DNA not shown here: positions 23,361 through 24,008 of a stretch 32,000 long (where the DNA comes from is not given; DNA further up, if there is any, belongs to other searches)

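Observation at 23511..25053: Translationally coupled three-gene operon of unknown function sharing a novel NPF/WW/AVW module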

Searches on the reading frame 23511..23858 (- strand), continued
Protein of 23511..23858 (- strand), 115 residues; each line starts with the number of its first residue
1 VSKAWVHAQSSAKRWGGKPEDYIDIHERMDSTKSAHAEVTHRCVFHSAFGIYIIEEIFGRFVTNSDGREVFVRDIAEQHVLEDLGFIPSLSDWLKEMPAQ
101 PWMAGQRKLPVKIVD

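Call 40: find_homologous_proteins(query=window:23511-23858:-)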
Query window:23511-23858:- (115 aa): 535 proteins with E <= 0.001 among 540 candidates; the best 120 are listed.
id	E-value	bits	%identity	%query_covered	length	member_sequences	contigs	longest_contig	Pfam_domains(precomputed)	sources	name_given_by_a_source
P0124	8.0e-71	254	97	100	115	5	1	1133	PF21866.2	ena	-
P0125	3.5e-69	248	93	100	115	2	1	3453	PF21866.2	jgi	jgi:hypothetical protein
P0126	6.5e-69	247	93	100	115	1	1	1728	PF21866.2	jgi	jgi:hypothetical protein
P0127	1.0e-68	247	93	100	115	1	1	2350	PF21866.2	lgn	-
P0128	2.8e-68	245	92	100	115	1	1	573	PF21866.2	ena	-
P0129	3.5e-68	245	92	100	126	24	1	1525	PF21866.2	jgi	jgi:hypothetical protein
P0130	7.2e-68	244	91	100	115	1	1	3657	PF21866.2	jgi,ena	-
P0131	7.5e-68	244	90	100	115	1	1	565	PF21866.2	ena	-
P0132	1.7e-67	243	92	100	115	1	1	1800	PF21866.2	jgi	jgi:hypothetical protein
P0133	3.5e-67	242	93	100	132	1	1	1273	PF21866.2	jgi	jgi:hypothetical protein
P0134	5.4e-67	241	91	100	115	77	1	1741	PF21866.2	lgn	-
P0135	6.9e-67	241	92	100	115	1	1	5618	PF21866.2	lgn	-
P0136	1.2e-66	240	90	100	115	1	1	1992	PF21866.2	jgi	jgi:hypothetical protein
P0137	1.7e-66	240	91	100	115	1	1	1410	PF21866.2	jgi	-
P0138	1.9e-66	240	90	100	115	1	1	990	PF21866.2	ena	-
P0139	1.9e-66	240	90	100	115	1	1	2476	PF21866.2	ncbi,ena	-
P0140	4.5e-66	238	90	100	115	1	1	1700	PF21866.2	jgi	-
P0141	4.6e-66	238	90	100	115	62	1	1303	PF21866.2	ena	-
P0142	4.7e-66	238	91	100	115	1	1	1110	PF21866.2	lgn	-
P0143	5.0e-66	238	91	100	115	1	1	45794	PF21866.2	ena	-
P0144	5.7e-66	238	90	100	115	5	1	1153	PF21866.2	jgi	jgi:Domain of unknown function (DUF6915)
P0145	5.8e-66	238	90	100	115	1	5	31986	PF21866.2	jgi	jgi:hypothetical protein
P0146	1.9e-65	236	89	100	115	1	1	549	PF21866.2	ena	-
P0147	5.8e-65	235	89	100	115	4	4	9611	PF21866.2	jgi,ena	-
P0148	2.3e-64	233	86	100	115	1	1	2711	PF21866.2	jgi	jgi:hypothetical protein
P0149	2.5e-64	233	88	100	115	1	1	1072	PF21866.2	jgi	jgi:hypothetical protein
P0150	4.1e-64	232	86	100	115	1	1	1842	PF21866.2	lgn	-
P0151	6.2e-64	231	86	100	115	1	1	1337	PF21866.2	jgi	jgi:hypothetical protein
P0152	7.9e-64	231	87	100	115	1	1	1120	PF21866.2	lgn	-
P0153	2.4e-63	230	83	100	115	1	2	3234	PF21866.2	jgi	jgi:hypothetical protein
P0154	3.1e-63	229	88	100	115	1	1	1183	PF21866.2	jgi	jgi:hypothetical protein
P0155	9.2e-63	228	85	100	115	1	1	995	PF21866.2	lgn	-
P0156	9.8e-63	228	87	100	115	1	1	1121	PF21866.2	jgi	jgi:hypothetical protein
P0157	1.0e-62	227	85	100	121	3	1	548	PF21866.2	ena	-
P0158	1.3e-62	227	86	100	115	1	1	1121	PF21866.2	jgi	jgi:hypothetical protein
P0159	1.4e-62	227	85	100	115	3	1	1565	PF21866.2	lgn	-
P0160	1.5e-62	227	85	100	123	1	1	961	PF21866.2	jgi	jgi:hypothetical protein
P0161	2.3e-62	226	87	100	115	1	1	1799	PF21866.2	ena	-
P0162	2.3e-62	226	87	100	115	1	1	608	PF21866.2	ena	-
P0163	2.4e-62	226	87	100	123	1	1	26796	PF21866.2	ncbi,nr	ncbi:MAG: hypothetical protein J0I06_24680 [Planctomycetes bacterium]|nr:hypothetical protein [Planc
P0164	2.5e-62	226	84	100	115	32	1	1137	PF21866.2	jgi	jgi:hypothetical protein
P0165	3.4e-62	226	84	100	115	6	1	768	PF21866.2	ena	-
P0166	4.3e-62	225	82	100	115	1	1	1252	PF21866.2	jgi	jgi:hypothetical protein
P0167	4.3e-62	225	83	100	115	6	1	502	PF21866.2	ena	-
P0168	5.3e-62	225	83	100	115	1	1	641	PF21866.2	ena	-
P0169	5.7e-62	225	85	100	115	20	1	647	PF21866.2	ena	-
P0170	8.2e-62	225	87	100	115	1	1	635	PF21866.2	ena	-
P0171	9.2e-62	224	82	100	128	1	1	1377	PF21866.2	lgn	-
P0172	1.0e-61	224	84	100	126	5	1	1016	PF21866.2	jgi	jgi:hypothetical protein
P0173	1.1e-61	224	83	100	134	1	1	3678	PF21866.2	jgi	jgi:hypothetical protein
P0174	1.2e-61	224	83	100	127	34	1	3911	PF21866.2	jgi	jgi:hypothetical protein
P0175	1.2e-61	224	83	100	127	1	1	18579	PF21866.2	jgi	jgi:hypothetical protein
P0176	1.7e-61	224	82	100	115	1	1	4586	PF21866.2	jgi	jgi:hypothetical protein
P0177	1.7e-61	224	84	100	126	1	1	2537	PF21866.2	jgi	jgi:hypothetical protein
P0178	2.3e-61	223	84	100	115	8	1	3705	PF21866.2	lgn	-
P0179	2.8e-61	223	82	100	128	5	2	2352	PF21866.2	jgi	-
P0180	2.8e-61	223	84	100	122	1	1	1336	PF21866.2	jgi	jgi:hypothetical protein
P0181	2.9e-61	223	84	100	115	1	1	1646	PF21866.2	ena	-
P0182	2.9e-61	223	83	100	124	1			PF21866.2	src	-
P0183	3.0e-61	223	82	100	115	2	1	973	PF21866.2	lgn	-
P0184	3.3e-61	223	83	100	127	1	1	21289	PF21866.2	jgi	jgi:hypothetical protein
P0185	3.6e-61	222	83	100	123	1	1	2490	PF21866.2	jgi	jgi:hypothetical protein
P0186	4.0e-61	222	83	100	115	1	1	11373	PF21866.2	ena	-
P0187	4.8e-61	222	82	100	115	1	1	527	PF21866.2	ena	-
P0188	5.4e-61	222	81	100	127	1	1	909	PF21866.2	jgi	jgi:hypothetical protein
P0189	6.9e-61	222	80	100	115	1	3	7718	PF21866.2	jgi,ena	-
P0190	7.6e-61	221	80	100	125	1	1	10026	PF21866.2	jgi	jgi:hypothetical protein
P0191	7.7e-61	221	83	100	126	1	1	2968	PF21866.2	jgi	jgi:hypothetical protein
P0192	7.8e-61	221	84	100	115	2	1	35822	PF21866.2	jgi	jgi:hypothetical protein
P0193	8.1e-61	221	83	100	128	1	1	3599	PF21866.2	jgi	jgi:hypothetical protein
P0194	8.1e-61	221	84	100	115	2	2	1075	PF21866.2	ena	-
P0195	8.6e-61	221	83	100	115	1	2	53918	PF21866.2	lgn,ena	-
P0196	9.6e-61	221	83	100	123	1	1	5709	PF21866.2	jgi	jgi:hypothetical protein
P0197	9.8e-61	221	83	100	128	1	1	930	PF21866.2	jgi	jgi:hypothetical protein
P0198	1.1e-60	221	81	100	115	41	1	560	PF21866.2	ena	-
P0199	1.2e-60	221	82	100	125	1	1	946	PF21866.2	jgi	jgi:hypothetical protein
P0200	1.2e-60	221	83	100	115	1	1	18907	PF21866.2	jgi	jgi:hypothetical protein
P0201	1.4e-60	221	82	100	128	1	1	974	PF21866.2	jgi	jgi:hypothetical protein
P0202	1.6e-60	220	83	100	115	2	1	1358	PF21866.2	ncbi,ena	-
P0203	1.6e-60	220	83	100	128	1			PF21866.2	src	-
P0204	1.8e-60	220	81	100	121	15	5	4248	PF21866.2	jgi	jgi:hypothetical protein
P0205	2.0e-60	220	80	100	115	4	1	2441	PF21866.2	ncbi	ncbi:MAG: DUF6915 family protein [Gemmataceae bacterium]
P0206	2.1e-60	220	83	100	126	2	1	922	PF21866.2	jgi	jgi:hypothetical protein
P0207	2.3e-60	220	83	100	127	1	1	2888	PF21866.2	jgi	jgi:hypothetical protein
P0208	2.6e-60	220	83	100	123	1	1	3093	PF21866.2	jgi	jgi:hypothetical protein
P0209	2.7e-60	220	83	100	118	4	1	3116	PF21866.2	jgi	jgi:hypothetical protein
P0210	2.9e-60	220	81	100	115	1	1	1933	PF21866.2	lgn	-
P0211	2.9e-60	220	84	100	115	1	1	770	PF21866.2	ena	-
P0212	2.9e-60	220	83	100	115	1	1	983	PF21866.2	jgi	jgi:hypothetical protein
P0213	3.0e-60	220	83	100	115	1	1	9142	PF21866.2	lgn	-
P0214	3.1e-60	219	83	100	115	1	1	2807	PF21866.2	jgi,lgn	-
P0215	3.5e-60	219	79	100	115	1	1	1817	PF21866.2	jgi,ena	-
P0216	3.5e-60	219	81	100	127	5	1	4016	PF21866.2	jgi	jgi:hypothetical protein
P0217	4.0e-60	219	83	100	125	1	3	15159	PF21866.2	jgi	jgi:hypothetical protein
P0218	4.4e-60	219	82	100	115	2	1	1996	PF21866.2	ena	-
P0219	4.6e-60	219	80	100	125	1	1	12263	PF21866.2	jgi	jgi:hypothetical protein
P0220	4.6e-60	219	81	100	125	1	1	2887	PF21866.2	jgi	jgi:hypothetical protein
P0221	4.7e-60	219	83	100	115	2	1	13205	PF21866.2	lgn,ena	-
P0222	5.0e-60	219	82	100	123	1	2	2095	PF21866.2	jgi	jgi:hypothetical protein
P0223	5.7e-60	219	81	100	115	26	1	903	PF21866.2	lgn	-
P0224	5.9e-60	219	83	100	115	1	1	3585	PF21866.2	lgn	-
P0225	5.9e-60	219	81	100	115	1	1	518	PF21866.2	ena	-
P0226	6.8e-60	218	83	100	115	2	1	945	PF21866.2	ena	-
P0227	8.0e-60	218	82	100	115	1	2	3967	PF21866.2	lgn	-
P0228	8.4e-60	218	82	100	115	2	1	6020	PF21866.2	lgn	-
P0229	8.7e-60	218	83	100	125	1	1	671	PF21866.2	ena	-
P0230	8.8e-60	218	81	100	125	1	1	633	PF21866.2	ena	-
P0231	8.9e-60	218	81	100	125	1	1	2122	PF21866.2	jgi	jgi:hypothetical protein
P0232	9.9e-60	218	82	100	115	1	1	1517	PF21866.2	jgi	-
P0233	1.0e-59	218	83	100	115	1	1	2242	PF21866.2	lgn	-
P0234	1.2e-59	218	80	100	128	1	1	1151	PF21866.2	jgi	jgi:hypothetical protein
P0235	1.4e-59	217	82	100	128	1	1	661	PF21866.2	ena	-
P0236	1.4e-59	217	79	100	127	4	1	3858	PF21866.2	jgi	jgi:hypothetical protein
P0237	1.7e-59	217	81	100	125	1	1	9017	PF21866.2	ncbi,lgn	-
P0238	1.8e-59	217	82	100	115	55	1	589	PF21866.2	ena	-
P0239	2.0e-59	217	82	100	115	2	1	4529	PF21866.2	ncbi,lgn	-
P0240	2.1e-59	217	82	100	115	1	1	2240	PF21866.2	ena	-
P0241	2.5e-59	217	82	100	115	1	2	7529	PF21866.2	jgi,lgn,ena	-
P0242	2.9e-59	216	80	100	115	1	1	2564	PF21866.2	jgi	jgi:hypothetical protein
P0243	3.0e-59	216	83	100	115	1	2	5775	PF21866.2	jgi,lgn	jgi:hypothetical protein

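Call 43: find_related_loci(query=A2, collection=genome_contigs, flank=4000)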
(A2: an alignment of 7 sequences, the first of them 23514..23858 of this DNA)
Query A2 (115 aa) in genome_contigs; peptide patterns used: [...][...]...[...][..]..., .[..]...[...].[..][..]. (x = any residue, [..] = any of these).
600 stretches matched a pattern (row limit reached: there are more); 523 encode a relative of the query (tblastn E <= 1e-3); the best 80 are kept; 80 distinct loci.
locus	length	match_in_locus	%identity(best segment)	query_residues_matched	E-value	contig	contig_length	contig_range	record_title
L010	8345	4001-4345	97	1-115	4e-75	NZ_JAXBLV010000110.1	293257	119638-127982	Gemmata algarum strain JC673 JC673_contig_110, whole genome shotgun sequence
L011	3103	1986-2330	94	1-115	1e-73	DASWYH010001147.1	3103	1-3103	MAG TPA_asm: Gemmata sp. isolate SMAG_U3706 k141_242818, whole genome shotgun sequence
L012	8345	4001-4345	93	1-115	4e-73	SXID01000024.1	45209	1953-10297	MAG: Planctomycetia bacterium isolate F1-120-MAGs040 F1-120__c58751, whole genome shotgun sequence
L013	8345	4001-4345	92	1-115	6e-72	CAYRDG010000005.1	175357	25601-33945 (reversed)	MAG TPA_asm: uncultured Frigoriglobus sp. isolate SRP263991_co5_149 genome assembly, contig: NODE_135_length_175357_cov_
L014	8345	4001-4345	92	1-115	1e-71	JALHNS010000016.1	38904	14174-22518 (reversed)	MAG: Gemmata sp. isolate Bin_69_sub c_000000004884, whole genome shotgun sequence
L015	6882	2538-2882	90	1-115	1e-71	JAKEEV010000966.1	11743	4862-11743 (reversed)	MAG: Planctomycetia bacterium isolate PMV_1_maxbin.004 PMV_1_maxbin.004.k101_951920, whole genome shotgun sequence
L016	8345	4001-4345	91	1-115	3e-71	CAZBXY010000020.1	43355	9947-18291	MAG TPA_asm: uncultured Frigoriglobus sp. isolate SRP287051_co2_76 genome assembly, contig: NODE_1931_length_43355_cov_1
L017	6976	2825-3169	90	1-115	2e-70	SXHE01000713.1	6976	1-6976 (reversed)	MAG: Planctomycetia bacterium isolate F1-120-MAGs012 F1-120__c731566, whole genome shotgun sequence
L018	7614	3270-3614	87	1-115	5e-67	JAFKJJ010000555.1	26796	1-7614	MAG: Planctomycetota bacterium isolate SCN18_26_2_15_R2_P_68_10 SCN18_26_2_15_R2_P_scaffold_796, whole genome shotgun se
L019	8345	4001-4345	84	1-115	6e-66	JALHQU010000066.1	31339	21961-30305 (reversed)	MAG: Fimbriiglobus sp. isolate maxbin.043 c_000000006420, whole genome shotgun sequence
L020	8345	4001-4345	83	1-115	8e-66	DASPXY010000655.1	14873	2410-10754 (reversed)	MAG TPA_asm: Gemmataceae bacterium isolate SMAG_U11579 k141_927893, whole genome shotgun sequence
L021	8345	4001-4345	83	1-115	8e-66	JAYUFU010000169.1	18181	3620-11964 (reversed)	MAG: Fimbriiglobus sp. isolate GFS_7859 GFS_7859_168, whole genome shotgun sequence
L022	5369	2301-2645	83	1-115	2e-65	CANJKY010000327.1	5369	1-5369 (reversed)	MAG: Gemmataceae bacterium isolate RH-23may17-1329 genome assembly, contig: RH-23may17-C133051, whole genome shotgun seq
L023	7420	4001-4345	84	1-115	9e-65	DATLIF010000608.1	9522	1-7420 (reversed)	MAG TPA_asm: Fimbriiglobus sp. isolate SMAG_U13660 k141_1191908, whole genome shotgun sequence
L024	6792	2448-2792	82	1-115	1e-63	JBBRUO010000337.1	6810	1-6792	MAG: Gemmatales bacterium isolate La3_concoct.253 La3_concoct.253_K_735731_L_6810_cov_10.0000, whole genome shotgun sequ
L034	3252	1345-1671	50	1-109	3e-37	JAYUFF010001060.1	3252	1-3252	MAG: Schlesneria sp. isolate GFS_7656 GFS_7656_1059, whole genome shotgun sequence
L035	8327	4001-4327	50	1-109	4e-37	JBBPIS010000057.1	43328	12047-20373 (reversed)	MAG: Planctomycetota bacterium isolate BPF1-02-04_bin_2 NODE_89_length_43328_cov_10.455018, whole genome shotgun sequenc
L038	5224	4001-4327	50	1-109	1e-36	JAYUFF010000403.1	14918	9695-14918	MAG: Schlesneria sp. isolate GFS_7656 GFS_7656_402, whole genome shotgun sequence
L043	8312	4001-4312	51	7-108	5e-35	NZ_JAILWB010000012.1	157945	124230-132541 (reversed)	MAG: Hydrogenophaga sp. isolate ECS22B1 ECS22B2_12, whole genome shotgun sequence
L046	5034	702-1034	48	1-110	2e-34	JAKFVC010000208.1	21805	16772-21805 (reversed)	MAG: Planctomycetaceae bacterium isolate D1_Bin_8 D1_0001743, whole genome shotgun sequence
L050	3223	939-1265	47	1-109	9e-34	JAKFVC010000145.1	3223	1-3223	MAG: Planctomycetaceae bacterium isolate D1_Bin_8 D1_0015534, whole genome shotgun sequence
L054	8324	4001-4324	54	7-114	2e-32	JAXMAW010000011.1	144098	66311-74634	MAG: Gemmataceae bacterium isolate STL-PLA20 C3.199.fa-11, whole genome shotgun sequence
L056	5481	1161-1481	53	1-107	2e-32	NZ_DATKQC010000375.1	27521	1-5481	MAG: Edaphobacter sp. isolate SMAG_U13992 k141_764678, whole genome shotgun sequence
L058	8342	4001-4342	49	1-115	6e-32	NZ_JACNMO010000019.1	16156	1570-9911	Roseobacter weihaiensis strain H9 Scaffold18_1, whole genome shotgun sequence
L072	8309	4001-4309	53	1-103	2e-31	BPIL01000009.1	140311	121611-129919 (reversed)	MAG: Meiothermus sp. KatS3mg071 DNA, contig_6103, whole genome shotgun sequence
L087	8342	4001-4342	49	1-115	6e-31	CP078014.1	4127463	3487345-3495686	MAG: Bradyrhizobiaceae bacterium isolate AGun1 chromosome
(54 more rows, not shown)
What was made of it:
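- Some Planctomycetaceae assemblies carry two copies (L034/L038 and L046/L050, call 43).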

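Call 50: search_protein_families(library=pfam, proteins=[L058:3498-3986:+, L043:3474-3983:+, L035:3570-4001:+, L006:3576-3998:+, L009:2574-2984:+, L054:3600-3983:+, L056:817-1158:+, L006:4345-4836:+, L072:3639-4001:+], max_evalue=0.1)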
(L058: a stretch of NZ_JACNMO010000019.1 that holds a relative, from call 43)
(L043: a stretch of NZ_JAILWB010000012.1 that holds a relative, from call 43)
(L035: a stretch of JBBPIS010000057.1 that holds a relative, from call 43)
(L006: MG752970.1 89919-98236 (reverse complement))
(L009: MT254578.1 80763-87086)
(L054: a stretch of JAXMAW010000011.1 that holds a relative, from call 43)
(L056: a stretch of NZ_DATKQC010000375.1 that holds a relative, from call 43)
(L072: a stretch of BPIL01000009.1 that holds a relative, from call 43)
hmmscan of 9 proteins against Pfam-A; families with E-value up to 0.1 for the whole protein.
L058:3498-3986:+ (163 aa): 1 family
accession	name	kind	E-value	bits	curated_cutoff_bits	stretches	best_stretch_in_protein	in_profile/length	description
PF21798.2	DUF6878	-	1.1e-54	184.3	24.3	1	36-163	1-128/128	Family of unknown function (DUF6878)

L043:3474-3983:+ (170 aa): 0 families

L035:3570-4001:+ (144 aa): 0 families

L006:3576-3998:+ (141 aa): 0 families

L009:2574-2984:+ (137 aa): 0 families

L054:3600-3983:+ (128 aa): 1 family
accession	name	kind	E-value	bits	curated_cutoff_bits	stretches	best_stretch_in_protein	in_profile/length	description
PF21798.2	DUF6878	-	2.4e-10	40.9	24.3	2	27-56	7-36/128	Family of unknown function (DUF6878)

L056:817-1158:+ (114 aa): 1 family
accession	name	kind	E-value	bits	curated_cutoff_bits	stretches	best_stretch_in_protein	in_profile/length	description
PF21798.2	DUF6878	-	1.7e-08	34.9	24.3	2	14-41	12-39/128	Family of unknown function (DUF6878)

L006:4345-4836:+ (164 aa): 0 families

L072:3639-4001:+ (121 aa): 2 families
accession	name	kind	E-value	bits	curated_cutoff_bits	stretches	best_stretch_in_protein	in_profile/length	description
PF21798.2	DUF6878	-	6.2e-12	46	24.3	2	8-57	5-50/128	Family of unknown function (DUF6878)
PF17573.8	GA-like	-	0.088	13.1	25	0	9-25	9-25/50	GA-like domain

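Call 54: search_protein_families(library=pfam, proteins=[L087:144-704:+, L087:1201-2214:-, L087:2305-2865:+, L087:4236-4895:+, L087:4736-5143:+, L087:5308-5712:-, L087:5865-6323:-, L087:6351-6716:-, L087:7062-7757:-, L087:2570-3127:-], max_evalue=0.001)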
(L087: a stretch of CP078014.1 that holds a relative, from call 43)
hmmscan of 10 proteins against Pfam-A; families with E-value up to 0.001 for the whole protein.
L087:144-704:+ (186 aa): 0 families

L087:1201-2214:- (337 aa): 4 families
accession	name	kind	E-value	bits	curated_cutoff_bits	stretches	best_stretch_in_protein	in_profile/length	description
PF13437.12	HlyD_3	-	3.4e-18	66.8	22.2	1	188-291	1-95/106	HlyD family secretion protein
PF16576.10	HlyD_D23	-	1.1e-14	54.7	30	1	48-276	17-199/214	Barrel-sandwich domain of CusB or HlyD membrane-fusion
PF13533.13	Biotin_lipoyl_2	-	6.8e-05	23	29.8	1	56-82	6-32/32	Biotin-lipoyl like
PF21007.2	FBF1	-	0.00038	19.6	45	1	81-196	321-439/524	Fas-binding factor 1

L087:2305-2865:+ (186 aa): 7 families
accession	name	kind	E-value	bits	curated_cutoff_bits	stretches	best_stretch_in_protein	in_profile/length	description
PF12802.13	MarR_2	-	5.7e-12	46.1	27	1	42-100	2-61/61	MarR family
PF01047.28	MarR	-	4.8e-11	42.8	24.6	1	43-100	1-58/59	MarR family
PF13463.12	HTH_27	-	1.1e-10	42.1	22.2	1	43-109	1-68/68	Winged helix DNA-binding domain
PF09339.16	HTH_IclR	-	1.4e-06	28.4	22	1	57-91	16-50/52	IclR helix-turn-helix domain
PF01978.25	TrmB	-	0.0001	22.5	25.6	0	42-94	5-57/68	Sugar-specific transcriptional regulator TrmB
PF13412.12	HTH_24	-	0.00021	21.3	21.9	1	58-89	16-47/48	Winged helix-turn-helix DNA-binding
PF13601.12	HTH_34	-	0.00058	20.4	27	1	57-111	12-67/80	Winged helix DNA-binding domain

L087:4236-4895:+ (219 aa): 0 families

L087:4736-5143:+ (135 aa): 1 family
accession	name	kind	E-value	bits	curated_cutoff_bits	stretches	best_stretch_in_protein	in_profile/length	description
PF19612.4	DUF6117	-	2.4e-47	159.2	27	1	53-132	1-80/87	Family of unknown function (DUF6117)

L087:5308-5712:- (134 aa): 0 families

L087:5865-6323:- (152 aa): 0 families

L087:6351-6716:- (121 aa): 0 families

L087:7062-7757:- (231 aa): 0 families

L087:2570-3127:- (185 aa): 0 families

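Call 55: search_dna_similar(query=window:23511-23858:-, collection=plasmids, mode=protein, max_rows=25, max_evalue=0.001, rows=spread)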
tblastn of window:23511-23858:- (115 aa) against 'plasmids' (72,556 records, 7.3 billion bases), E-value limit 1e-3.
Records with a match: 224; places in all: 231; records where one place covers at least 80% of the query: 209.
Best place of each record, by identity: <60% 224.
By first word of the organism name: Pseudosulfitobacter 38; Phaeobacter 28; Sulfitobacter 26; Sphingobium 13; Paracoccus 9; Roseovarius 8; Dinoroseobacter 6; Komagataeibacter 5; Shinella 5; Deinococcus 4; and 43 more.
By predicted mobility (MOB-suite, as given by PLSDB): conjugative 123; non-mobilizable 68; mobilizable 33.
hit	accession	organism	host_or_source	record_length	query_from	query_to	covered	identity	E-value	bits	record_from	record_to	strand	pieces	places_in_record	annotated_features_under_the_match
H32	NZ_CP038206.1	Paracoccus pantotrophus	single cell,soil associated with ...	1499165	1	115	100%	49.1%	1e-27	112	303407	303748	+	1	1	none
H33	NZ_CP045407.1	Roseovarius sp. THAF9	pure culture,Surface of a polyethylene ...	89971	1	114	99%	47.0%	3e-23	99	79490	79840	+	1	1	hypothetical protein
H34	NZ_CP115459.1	Sphingobium yanoikuyae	cell culture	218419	1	114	99%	46.5%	1e-26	108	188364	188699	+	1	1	hypothetical protein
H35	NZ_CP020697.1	Sulfitobacter sp. D7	calanoid copepod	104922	1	107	93%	48.1%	2e-22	97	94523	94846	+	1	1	hypothetical protein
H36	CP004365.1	Komagataeibacter xylinus E25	-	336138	1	104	90%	49.0%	2e-25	105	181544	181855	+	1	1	hypothetical protein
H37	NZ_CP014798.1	Salipiger profundus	single cell,environmental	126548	1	104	90%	48.6%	1e-23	100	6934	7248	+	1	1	hypothetical protein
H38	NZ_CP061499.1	Roseicitreum antarcticum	Intertidal sediment,Sandy intertidal ...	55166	1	113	98%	44.2%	2e-25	105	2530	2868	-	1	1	hypothetical protein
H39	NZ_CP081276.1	Phaeobacter inhibens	-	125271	1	104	90%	47.6%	1e-22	98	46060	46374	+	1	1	hypothetical protein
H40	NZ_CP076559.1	Sphingobium xenophagum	bacteria,La Roche-Posay thermal water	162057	1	103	90%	47.6%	2e-25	105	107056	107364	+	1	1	hypothetical protein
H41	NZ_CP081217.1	Phaeobacter inhibens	-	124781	1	105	91%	46.2%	1e-21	95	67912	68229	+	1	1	hypothetical protein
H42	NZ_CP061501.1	Roseicitreum antarcticum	Intertidal sediment,Sandy intertidal ...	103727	1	104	90%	46.7%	3e-22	97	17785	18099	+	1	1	hypothetical protein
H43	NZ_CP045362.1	Roseivivax sp. THAF40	pure culture,Surface of a polyethylene ...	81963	1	104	90%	46.7%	8e-22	96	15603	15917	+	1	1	hypothetical protein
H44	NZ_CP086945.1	Pseudosulfitobacter pseudonitzschiae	Skeletonema costatum,The surface ...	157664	1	109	95%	44.0%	2e-23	100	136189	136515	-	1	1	hypothetical protein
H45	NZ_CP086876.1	Pseudosulfitobacter pseudonitzschiae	Skeletonema costatum,The surface ...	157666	1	109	95%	44.0%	2e-23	100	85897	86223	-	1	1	hypothetical protein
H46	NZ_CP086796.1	Pseudosulfitobacter pseudonitzschiae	Thalassiosira tenera,The surface ...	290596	1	109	95%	44.0%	2e-23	100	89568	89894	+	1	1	hypothetical protein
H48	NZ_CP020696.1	Sulfitobacter sp. D7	calanoid copepod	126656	1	104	90%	45.7%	4e-22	96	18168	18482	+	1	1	hypothetical protein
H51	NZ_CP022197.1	Celeribacter ethanolicus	cell culture,oil-contaminated sediment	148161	1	113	98%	41.6%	2e-23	100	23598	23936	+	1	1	hypothetical protein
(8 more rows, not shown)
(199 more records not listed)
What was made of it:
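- Mobile-element context: 156 of 224 DUF6915 plasmids are conjugative or mobilizable (call 55).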
